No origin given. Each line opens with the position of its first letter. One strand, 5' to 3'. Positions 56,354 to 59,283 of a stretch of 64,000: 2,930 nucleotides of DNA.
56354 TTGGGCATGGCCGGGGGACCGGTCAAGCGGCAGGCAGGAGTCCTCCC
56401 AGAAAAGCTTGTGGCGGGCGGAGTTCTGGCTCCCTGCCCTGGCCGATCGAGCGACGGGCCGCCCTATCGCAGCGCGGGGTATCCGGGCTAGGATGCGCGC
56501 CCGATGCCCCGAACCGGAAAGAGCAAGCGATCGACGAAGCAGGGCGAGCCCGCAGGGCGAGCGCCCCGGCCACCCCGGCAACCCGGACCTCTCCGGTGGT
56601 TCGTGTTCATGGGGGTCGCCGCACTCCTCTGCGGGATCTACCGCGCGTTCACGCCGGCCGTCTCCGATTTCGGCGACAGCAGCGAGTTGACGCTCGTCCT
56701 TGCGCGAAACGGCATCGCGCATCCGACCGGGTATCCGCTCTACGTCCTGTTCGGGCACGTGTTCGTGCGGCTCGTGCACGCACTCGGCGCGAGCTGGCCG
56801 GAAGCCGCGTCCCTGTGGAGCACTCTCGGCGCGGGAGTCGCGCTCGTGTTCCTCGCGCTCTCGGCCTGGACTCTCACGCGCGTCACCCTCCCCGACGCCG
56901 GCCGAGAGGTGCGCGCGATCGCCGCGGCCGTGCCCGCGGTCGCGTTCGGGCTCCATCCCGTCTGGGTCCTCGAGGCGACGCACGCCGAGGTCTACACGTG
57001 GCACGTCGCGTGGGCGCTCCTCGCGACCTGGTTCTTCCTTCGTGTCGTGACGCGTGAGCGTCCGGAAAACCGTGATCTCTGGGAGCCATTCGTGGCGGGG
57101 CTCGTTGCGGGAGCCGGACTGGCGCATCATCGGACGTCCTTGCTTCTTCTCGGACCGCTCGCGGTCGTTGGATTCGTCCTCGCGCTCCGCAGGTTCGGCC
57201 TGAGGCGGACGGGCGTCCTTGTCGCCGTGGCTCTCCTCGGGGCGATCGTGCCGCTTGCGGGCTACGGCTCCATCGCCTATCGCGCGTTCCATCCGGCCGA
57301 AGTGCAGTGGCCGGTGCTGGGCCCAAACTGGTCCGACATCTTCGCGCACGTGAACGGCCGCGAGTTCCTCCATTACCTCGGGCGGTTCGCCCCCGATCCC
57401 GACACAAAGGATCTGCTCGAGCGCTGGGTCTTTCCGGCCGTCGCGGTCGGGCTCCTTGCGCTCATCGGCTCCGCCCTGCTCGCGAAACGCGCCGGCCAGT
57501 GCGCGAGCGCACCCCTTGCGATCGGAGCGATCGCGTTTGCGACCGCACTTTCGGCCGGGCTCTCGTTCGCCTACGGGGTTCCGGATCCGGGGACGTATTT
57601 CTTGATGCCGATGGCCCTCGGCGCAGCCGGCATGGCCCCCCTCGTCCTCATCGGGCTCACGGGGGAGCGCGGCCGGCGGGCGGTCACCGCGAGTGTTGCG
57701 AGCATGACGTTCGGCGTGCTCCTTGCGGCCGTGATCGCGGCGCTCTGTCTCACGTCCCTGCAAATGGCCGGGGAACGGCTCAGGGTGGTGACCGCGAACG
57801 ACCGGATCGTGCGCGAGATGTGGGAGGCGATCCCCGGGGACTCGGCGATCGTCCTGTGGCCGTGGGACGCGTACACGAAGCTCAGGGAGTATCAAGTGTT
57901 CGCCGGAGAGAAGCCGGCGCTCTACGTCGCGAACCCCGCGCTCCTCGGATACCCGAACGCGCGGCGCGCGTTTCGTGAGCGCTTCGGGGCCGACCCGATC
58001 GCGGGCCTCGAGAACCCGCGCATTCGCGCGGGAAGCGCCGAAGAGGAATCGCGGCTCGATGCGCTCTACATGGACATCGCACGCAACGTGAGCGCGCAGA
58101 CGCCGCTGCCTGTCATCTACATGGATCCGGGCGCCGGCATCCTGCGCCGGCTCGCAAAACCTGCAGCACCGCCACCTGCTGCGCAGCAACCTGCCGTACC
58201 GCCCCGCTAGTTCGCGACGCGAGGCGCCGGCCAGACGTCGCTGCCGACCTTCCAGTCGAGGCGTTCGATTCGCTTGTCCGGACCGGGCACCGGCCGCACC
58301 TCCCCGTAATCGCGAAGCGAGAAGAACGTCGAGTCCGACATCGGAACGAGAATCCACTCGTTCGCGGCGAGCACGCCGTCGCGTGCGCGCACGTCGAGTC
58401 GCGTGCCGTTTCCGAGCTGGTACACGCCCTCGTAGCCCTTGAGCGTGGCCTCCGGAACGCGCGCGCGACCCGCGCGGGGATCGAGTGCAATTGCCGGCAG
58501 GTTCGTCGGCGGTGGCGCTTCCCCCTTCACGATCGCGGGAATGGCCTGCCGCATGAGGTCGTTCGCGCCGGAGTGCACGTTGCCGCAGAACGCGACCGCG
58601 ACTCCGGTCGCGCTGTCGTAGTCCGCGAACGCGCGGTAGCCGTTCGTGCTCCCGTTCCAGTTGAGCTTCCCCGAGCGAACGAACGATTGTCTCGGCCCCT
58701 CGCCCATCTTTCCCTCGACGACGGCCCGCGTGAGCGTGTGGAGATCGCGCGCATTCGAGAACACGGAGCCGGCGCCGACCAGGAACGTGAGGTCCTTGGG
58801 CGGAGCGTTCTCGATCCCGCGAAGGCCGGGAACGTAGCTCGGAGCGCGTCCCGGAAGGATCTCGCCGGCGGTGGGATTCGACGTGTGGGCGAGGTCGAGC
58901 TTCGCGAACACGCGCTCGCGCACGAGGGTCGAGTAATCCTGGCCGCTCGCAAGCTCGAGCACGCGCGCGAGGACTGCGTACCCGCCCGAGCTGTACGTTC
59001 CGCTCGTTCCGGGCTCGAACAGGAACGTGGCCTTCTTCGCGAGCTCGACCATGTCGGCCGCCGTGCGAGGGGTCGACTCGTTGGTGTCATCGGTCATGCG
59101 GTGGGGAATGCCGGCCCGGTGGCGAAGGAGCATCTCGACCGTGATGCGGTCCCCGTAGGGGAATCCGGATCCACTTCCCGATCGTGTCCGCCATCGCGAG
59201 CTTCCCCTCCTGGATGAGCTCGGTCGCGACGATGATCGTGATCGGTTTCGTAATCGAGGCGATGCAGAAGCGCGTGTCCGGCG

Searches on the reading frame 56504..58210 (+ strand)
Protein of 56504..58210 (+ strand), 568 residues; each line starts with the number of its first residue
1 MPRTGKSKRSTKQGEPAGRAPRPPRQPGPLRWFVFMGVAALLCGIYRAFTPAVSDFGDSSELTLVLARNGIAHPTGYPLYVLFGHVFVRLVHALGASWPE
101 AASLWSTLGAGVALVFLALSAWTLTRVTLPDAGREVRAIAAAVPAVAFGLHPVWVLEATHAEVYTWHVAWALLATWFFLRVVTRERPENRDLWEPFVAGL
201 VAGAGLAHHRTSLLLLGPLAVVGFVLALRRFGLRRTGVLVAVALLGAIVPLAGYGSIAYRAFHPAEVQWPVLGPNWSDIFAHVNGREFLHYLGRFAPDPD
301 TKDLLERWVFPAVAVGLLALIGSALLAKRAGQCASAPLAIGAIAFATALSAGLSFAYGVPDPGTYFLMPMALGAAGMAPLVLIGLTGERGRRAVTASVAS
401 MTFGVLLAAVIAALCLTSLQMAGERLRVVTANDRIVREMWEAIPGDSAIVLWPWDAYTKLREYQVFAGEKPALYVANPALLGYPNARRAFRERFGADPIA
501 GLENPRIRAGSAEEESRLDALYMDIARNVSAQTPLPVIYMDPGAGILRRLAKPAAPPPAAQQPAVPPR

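Call 67: search_protein_families(library=pfam, proteins=[window:56504-58210:+], max_evalue=0.0001)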
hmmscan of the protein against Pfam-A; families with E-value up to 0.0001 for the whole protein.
window:56504-58210:+ (568 aa): 1 family
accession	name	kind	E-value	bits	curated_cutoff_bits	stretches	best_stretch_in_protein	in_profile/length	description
PF11028.14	TMEM260-like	-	1.8e-14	54.4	24.2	1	58-224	1-171/179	Protein O-mannosyl-transferase TMEM260-like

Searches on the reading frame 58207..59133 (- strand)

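Call 69: search_protein_families(library=pfam, proteins=[window:58207-59133:-], max_evalue=0.001)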
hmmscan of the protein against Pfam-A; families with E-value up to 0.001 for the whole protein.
window:58207-59133:- (308 aa): 1 family
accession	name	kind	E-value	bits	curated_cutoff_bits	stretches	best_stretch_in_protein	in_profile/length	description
PF00144.29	Beta-lactamase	-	4.2e-22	79.2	27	1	1-146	98-243/329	Beta-lactamase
